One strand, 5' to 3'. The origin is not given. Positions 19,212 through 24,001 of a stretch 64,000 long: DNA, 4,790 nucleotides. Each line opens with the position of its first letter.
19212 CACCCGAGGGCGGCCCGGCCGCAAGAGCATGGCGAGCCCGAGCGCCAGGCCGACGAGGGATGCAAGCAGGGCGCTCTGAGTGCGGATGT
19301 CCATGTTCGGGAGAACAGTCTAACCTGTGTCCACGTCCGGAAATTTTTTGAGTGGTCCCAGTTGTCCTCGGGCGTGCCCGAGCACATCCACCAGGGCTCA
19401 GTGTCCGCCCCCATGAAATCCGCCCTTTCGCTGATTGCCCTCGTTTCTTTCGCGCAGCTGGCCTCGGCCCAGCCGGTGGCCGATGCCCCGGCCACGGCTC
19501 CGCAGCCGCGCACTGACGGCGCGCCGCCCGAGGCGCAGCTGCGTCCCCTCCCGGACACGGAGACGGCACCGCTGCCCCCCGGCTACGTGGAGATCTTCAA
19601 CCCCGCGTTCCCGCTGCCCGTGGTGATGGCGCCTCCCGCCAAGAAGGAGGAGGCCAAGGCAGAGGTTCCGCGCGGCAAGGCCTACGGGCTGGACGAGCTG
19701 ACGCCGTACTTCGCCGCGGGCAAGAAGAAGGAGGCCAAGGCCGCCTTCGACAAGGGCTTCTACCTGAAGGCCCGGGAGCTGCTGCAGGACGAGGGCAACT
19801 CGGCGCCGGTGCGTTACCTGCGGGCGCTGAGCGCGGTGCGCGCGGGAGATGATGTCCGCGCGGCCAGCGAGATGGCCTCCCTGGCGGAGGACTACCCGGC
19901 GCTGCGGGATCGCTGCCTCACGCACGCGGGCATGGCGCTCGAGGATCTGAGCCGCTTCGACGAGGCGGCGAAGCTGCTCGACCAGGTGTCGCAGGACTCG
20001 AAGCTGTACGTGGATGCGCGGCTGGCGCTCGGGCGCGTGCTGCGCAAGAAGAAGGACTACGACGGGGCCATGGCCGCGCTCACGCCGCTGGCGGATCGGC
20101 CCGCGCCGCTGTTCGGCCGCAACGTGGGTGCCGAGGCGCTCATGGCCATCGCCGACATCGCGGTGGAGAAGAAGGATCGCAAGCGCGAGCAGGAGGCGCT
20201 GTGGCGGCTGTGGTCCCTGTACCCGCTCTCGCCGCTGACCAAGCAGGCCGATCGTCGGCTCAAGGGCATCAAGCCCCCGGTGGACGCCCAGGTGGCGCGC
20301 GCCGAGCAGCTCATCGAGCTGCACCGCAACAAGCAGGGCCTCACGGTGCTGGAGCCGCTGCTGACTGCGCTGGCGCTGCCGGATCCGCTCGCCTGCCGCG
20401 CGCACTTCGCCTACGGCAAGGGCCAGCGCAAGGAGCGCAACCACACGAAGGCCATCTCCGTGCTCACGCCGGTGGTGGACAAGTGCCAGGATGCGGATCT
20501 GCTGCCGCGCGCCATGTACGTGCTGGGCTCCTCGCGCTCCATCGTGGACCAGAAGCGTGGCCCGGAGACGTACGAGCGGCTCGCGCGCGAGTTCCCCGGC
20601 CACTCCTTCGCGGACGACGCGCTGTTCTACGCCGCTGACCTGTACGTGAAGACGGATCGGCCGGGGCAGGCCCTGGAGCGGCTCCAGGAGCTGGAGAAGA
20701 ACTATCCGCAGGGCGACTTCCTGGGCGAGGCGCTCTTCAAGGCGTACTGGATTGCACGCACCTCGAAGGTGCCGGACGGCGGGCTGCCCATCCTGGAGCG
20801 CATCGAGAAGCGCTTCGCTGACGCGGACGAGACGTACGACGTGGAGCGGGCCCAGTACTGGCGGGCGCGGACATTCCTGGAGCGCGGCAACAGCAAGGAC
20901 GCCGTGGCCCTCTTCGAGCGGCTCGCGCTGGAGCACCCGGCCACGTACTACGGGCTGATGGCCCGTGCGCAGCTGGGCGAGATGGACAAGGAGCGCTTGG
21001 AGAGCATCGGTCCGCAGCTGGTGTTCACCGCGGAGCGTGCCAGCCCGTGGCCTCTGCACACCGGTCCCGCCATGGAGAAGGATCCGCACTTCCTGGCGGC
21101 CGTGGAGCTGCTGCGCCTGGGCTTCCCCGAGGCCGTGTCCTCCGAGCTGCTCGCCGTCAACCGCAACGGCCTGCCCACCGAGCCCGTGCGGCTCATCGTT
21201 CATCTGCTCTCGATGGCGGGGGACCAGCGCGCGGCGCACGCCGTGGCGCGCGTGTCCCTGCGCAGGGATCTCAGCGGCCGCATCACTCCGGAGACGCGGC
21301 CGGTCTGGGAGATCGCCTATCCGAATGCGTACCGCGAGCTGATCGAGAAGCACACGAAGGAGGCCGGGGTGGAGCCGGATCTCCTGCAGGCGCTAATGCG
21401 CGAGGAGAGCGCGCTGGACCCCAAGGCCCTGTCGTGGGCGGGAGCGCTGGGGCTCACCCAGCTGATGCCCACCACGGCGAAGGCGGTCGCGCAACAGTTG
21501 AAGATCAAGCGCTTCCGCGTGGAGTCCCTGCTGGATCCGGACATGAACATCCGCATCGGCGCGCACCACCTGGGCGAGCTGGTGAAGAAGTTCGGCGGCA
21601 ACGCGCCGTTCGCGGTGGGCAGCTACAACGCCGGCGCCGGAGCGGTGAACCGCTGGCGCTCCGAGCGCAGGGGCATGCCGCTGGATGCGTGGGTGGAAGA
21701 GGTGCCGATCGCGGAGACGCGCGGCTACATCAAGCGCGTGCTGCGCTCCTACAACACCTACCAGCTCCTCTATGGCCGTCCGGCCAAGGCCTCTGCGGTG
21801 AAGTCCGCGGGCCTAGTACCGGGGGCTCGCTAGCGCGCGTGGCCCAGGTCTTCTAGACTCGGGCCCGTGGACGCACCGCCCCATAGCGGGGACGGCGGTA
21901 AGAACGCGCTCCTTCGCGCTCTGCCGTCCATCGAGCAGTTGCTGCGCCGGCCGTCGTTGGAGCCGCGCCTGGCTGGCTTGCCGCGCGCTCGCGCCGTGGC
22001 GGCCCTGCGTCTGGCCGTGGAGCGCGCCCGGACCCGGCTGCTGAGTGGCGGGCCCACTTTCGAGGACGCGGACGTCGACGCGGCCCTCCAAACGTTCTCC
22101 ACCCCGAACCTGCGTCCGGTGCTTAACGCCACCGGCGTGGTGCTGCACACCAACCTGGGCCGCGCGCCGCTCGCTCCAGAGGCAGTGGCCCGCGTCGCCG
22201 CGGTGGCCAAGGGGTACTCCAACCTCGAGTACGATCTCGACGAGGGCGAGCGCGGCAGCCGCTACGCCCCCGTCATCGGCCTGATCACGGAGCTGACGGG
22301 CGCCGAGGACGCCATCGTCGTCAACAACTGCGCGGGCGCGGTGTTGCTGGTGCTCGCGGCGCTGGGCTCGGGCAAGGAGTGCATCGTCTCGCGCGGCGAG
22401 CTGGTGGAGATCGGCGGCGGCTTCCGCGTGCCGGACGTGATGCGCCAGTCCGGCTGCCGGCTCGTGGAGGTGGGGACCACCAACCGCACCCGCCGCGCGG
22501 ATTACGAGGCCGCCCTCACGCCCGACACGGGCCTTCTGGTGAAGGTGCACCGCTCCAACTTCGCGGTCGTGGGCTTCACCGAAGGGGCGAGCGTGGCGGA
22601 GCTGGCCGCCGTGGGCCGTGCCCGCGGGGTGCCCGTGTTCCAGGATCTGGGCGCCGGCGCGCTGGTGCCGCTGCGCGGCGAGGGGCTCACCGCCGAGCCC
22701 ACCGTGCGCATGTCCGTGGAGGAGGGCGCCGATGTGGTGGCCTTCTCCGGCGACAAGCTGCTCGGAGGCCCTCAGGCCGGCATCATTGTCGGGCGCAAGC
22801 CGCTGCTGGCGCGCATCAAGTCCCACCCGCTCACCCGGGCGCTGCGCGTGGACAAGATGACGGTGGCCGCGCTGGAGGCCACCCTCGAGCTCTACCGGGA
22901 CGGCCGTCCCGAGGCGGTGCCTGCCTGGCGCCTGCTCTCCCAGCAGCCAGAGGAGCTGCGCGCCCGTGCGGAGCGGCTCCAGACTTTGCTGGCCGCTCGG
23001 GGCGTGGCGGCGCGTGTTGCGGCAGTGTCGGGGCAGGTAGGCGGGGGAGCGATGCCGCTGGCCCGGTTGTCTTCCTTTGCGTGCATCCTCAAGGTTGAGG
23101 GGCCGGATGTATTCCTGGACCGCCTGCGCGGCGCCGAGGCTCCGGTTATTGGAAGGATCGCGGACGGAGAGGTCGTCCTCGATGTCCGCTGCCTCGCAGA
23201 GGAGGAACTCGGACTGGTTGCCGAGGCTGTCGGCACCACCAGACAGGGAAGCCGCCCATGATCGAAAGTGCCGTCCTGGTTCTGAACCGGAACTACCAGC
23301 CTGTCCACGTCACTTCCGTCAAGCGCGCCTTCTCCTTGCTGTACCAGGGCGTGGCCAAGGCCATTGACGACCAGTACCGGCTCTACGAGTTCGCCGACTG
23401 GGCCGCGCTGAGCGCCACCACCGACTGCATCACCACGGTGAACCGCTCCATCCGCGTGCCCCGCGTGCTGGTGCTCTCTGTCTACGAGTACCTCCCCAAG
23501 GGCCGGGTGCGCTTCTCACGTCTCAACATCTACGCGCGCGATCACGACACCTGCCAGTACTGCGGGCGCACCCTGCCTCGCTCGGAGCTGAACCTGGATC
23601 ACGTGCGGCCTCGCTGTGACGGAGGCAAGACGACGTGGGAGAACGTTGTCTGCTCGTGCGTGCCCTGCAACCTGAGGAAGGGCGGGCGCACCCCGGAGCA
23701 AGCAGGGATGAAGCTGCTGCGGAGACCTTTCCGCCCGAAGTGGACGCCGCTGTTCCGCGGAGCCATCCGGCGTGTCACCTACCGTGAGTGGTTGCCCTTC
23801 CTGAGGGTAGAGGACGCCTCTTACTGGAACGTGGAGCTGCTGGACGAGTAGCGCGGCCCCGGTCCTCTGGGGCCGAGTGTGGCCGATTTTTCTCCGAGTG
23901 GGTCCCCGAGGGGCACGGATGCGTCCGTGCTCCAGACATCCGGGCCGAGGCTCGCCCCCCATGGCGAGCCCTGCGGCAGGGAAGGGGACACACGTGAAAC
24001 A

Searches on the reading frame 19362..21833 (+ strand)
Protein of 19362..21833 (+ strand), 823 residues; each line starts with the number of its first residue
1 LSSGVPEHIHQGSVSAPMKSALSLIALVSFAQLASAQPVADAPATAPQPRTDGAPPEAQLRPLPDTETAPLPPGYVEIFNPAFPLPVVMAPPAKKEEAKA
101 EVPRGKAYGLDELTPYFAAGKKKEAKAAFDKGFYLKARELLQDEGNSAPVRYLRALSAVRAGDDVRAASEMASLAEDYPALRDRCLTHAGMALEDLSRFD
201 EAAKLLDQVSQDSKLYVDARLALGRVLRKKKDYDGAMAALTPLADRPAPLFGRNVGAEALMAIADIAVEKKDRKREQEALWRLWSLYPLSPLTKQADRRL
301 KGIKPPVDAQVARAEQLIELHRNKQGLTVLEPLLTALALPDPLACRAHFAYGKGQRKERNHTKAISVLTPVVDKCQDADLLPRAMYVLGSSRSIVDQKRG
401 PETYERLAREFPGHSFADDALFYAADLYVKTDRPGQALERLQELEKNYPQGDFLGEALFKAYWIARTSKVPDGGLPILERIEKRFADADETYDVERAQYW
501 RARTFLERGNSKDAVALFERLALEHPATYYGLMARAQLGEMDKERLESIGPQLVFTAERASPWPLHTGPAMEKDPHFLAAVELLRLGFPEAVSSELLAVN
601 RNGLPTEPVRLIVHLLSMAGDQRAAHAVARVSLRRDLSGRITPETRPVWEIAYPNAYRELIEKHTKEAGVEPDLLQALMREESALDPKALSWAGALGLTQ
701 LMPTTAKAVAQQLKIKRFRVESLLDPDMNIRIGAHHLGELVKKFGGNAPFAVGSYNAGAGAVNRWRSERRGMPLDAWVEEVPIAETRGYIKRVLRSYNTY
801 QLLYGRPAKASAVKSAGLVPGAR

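Call 9: search_protein_families(library=pfam, proteins=[window:19362-21833:+], max_evalue=0.01)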
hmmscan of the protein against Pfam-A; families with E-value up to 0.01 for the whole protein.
window:19362-21833:+ (823 aa): 12 families
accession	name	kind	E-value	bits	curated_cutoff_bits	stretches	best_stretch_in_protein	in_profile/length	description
PF01464.25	SLT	-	4.1e-28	97.7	21.3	1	660-770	2-109/117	Transglycosylase SLT domain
PF13174.12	TPR_6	-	3.7e-14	52.8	26.3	2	419-450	1-32/33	Tetratricopeptide repeat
PF14559.12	TPR_19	-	4.5e-12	46.6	25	1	198-244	6-52/68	Tetratricopeptide repeat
PF13432.12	TPR_16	-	9.5e-10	39.2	32.7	1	190-240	4-54/65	Tetratricopeptide repeat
PF07719.23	TPR_2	-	4.2e-06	26.9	27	0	496-523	2-29/34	Tetratricopeptide repeat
PF12895.13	ANAPC3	-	5.8e-06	26.9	27.2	0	139-208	14-81/82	Anaphase-promoting complex, cyclosome, subunit 3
PF13428.12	TPR_14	-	0.00036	21.4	23.5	0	496-538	2-44/44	Tetratricopeptide repeat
PF13176.12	TPR_7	-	0.00049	20.4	27.9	0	502-523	6-28/36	Tetratricopeptide repeat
PF13181.12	TPR_8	-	0.00051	20.4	25.7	0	218-240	2-24/34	Tetratricopeptide repeat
PF13406.11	SLT_2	-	0.00081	19.1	24.3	1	674-711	131-171/292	Transglycosylase SLT domain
PF13525.12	YfiO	-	0.0059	16.8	25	0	423-460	146-183/203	Outer membrane lipoprotein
PF25058.1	ARM_TT21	-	0.006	17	27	0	187-232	99-144/155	Tetratricopeptide repeat protein 21 ARM repeat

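Call 32: search_protein_families(library=ncbifam, proteins=[window:19362-21833:+], max_evalue=0.001)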
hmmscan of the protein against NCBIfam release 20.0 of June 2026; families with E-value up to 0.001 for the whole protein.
window:19362-21833:+ (823 aa): 13 families
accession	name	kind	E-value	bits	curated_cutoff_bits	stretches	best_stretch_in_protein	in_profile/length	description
NF047373.1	BB0259_flg_lyt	exception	1.1e-64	219.4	234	1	151-810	57-698/705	flagellar assembly lytic transglycosylase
NF008631.0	PRK11619.1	equivalog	3.6e-35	121.4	536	1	651-803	473-627/644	murein transglycosylase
TIGR02795.1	tol_pal_ybgF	equivalog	5.3e-20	72.2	90.1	1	404-492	25-113/119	tol-pal system protein YbgF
NF008670.0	PRK11671.1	equivalog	1.8e-10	40.5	375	1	656-766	191-310/359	membrane-bound lytic murein transglycosylase MltC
NF008050.0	PRK10783.1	equivalog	1.1e-07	30.6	508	1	681-794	127-238/457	murein transglycosylase D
NF011856.0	PRK15328.1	equivalog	5.2e-07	29.3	208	1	649-761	10-122/160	type III secretion system invasion protein IagB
TIGR03302.1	OM_YfiO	subfamily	2.9e-06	26.9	81.4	0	402-460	54-112/239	outer membrane protein assembly factor BamD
NF008112.0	PRK10859.1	equivalog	7.7e-06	24.6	354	1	656-777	289-407/483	membrane-bound lytic murein transglycosylase MltF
NF052312.1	T9SS_PorW_SprE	equivalog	1.2e-05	24.1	250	0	309-455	143-290/716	type IX secretion system periplasmic lipoprotein PorW/SprE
NF012014.0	PRK15470.1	equivalog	2.7e-05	23.9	233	1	660-769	42-160/203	membrane-bound lytic murein transglycosylase EmtA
TIGR02917.1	PEP_TPR_lipo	equivalog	5.8e-05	21.2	312.2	0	140-241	117-217/899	XrtA/PEP-CTERM system TPR-repeat protein PrsT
NF040959.1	MamA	equivalog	0.00031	20.3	200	0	156-241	45-129/204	magnetosome protein MamA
NF008757.0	PRK11788.1-5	equivalog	0.00051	19.3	363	0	331-493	201-355/388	lipopolysaccharide assembly protein LapB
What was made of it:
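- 19362..21833 (+): TPR-SLT lytic transglycosylase, divergently transcribed from the HK. This pairing is the truly conserved context of the HK. The best NCBIfam hit is the BB0259-type lytic transglycosylase at 219 bits against a cutoff of 234 (call 32).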

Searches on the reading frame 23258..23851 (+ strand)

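Call 9: search_protein_families(library=pfam, proteins=[window:23258-23851:+], max_evalue=0.01)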
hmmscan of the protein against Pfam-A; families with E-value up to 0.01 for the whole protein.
window:23258-23851:+ (197 aa): 2 families
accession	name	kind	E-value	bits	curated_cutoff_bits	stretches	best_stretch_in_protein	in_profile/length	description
PF14279.12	HNH_5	-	1.7e-14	53.9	27.5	1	99-153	1-55/56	HNH endonuclease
PF01844.29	HNH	-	3.4e-12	46.7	21.4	1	99-142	1-45/47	HNH endonuclease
